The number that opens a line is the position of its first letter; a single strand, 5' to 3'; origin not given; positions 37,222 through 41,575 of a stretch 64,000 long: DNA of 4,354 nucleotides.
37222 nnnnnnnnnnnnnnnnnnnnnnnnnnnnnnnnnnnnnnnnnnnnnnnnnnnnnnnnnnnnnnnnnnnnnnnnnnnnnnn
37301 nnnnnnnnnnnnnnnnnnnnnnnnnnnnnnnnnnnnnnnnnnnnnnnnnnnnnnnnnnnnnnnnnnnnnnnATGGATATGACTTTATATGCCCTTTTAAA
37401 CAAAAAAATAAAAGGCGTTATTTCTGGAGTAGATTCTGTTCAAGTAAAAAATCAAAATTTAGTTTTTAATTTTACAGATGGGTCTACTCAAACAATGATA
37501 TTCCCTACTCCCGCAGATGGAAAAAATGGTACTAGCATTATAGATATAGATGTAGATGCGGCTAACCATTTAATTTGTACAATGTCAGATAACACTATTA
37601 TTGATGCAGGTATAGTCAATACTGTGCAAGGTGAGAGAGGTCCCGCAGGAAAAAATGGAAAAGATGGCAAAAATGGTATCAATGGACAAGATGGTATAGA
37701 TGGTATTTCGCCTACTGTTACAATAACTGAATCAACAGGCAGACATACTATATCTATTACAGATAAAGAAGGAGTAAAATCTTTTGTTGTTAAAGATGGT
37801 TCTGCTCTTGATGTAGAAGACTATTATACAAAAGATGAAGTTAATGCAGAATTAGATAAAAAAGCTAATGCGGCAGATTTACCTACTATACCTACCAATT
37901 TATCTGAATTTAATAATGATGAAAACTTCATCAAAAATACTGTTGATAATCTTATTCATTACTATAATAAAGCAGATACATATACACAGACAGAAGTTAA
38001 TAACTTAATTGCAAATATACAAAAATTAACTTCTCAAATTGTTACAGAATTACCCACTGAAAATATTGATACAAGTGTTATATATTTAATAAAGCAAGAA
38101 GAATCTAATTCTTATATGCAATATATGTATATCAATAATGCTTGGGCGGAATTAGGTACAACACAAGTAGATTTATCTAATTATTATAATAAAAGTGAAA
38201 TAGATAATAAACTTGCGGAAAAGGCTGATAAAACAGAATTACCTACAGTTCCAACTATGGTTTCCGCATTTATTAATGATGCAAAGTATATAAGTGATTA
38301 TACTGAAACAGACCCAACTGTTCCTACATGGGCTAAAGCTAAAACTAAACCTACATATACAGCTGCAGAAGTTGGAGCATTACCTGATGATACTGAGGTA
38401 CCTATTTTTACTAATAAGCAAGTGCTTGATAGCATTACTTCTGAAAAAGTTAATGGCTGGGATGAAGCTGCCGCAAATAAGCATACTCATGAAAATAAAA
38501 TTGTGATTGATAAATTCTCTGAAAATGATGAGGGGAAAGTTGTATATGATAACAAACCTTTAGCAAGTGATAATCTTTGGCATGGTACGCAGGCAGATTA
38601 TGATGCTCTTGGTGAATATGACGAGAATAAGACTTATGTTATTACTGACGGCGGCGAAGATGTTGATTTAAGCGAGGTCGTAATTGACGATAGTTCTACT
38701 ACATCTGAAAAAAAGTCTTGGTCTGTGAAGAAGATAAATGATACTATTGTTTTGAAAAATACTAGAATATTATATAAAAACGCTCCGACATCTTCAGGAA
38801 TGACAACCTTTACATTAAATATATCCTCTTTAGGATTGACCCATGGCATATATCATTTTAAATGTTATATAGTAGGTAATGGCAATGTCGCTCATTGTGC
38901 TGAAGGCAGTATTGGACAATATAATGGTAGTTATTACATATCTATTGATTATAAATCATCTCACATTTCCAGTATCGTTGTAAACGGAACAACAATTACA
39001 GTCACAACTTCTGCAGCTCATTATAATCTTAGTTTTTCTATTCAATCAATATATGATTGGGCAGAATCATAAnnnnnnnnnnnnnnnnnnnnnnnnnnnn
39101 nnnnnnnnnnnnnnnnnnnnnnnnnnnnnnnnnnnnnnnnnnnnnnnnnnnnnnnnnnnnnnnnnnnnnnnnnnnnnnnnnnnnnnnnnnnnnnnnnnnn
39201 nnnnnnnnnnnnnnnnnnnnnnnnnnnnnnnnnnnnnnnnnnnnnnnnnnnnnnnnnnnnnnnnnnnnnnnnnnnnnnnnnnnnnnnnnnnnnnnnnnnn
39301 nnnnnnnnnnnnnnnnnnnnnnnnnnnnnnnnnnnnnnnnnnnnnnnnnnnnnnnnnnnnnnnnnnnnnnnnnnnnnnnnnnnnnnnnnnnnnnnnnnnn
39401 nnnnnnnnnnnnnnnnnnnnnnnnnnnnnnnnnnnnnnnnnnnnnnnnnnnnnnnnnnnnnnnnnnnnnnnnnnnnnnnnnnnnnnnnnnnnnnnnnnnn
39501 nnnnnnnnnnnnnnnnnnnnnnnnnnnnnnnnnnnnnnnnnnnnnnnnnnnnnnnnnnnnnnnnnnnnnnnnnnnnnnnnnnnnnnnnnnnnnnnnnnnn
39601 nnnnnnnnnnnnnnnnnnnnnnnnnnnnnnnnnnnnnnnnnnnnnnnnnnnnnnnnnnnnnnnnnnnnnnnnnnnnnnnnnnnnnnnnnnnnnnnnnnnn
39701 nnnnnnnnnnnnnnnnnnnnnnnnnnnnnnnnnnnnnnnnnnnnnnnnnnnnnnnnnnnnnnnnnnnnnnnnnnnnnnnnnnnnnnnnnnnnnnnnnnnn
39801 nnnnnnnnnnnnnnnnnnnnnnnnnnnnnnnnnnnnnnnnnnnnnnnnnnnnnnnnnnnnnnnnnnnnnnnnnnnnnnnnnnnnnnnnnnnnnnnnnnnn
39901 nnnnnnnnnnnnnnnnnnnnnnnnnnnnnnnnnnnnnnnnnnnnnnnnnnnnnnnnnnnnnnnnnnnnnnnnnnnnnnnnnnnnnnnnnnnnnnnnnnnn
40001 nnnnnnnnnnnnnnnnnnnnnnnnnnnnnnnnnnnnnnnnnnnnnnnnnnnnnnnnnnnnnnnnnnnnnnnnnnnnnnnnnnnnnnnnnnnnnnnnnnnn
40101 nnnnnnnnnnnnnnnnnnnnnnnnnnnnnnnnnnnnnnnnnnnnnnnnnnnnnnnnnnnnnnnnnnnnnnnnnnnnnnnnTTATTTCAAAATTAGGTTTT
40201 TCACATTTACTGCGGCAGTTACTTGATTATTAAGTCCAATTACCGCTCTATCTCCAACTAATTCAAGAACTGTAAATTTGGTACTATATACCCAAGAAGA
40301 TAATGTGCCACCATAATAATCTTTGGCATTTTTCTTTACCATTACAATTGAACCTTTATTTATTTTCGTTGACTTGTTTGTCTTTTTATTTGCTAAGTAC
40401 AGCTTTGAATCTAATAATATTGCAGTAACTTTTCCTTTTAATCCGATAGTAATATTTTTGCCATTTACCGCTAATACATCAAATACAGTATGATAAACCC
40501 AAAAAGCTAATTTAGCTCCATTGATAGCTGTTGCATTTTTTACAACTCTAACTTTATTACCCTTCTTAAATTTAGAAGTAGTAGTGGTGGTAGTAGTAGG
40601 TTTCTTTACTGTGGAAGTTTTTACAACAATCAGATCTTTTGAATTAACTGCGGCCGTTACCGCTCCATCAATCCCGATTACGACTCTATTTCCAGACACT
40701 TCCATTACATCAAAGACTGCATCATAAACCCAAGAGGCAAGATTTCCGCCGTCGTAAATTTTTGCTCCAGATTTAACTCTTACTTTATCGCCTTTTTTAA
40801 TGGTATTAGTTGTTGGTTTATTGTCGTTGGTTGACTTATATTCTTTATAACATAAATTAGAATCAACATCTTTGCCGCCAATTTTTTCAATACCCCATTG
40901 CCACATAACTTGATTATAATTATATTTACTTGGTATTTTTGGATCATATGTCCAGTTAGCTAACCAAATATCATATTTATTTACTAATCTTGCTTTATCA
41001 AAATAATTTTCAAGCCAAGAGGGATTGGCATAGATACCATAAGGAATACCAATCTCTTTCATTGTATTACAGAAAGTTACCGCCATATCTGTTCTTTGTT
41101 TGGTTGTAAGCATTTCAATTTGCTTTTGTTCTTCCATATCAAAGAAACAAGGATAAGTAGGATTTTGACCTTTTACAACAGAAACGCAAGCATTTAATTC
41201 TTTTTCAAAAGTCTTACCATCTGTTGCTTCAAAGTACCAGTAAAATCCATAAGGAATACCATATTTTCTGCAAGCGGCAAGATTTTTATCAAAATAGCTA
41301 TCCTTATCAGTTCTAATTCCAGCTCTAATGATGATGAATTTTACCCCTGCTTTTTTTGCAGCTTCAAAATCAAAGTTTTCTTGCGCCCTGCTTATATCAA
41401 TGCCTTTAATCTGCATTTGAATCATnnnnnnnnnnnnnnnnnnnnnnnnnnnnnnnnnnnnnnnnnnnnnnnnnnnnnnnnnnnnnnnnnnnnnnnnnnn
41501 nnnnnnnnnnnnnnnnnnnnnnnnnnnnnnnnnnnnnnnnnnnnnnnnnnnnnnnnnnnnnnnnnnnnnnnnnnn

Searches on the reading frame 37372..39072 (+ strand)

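Call 16: search_protein_families(library=pfam, proteins=[window:37372-39072:+], max_evalue=0.001)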
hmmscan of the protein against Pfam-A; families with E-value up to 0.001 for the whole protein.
window:37372-39072:+ (566 aa): 2 families
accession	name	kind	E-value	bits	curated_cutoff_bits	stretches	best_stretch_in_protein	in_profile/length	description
PF24243.1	Phage_tail_C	-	1.5e-05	24.7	23.7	1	401-425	2-26/26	Phage tail tip domain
PF01391.23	Collagen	-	0.00062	19.9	27.2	0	87-111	31-55/60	Collagen triple helix repeat (20 copies)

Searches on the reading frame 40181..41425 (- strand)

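Call 16: search_protein_families(library=pfam, proteins=[window:40181-41425:-], max_evalue=0.001)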
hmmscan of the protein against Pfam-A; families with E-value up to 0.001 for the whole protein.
window:40181-41425:- (414 aa): 1 family
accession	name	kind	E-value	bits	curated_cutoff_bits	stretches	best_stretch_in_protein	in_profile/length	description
PF01183.26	Glyco_hydro_25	-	3.3e-24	86.6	27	1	9-177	1-171/180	Glycosyl hydrolases family 25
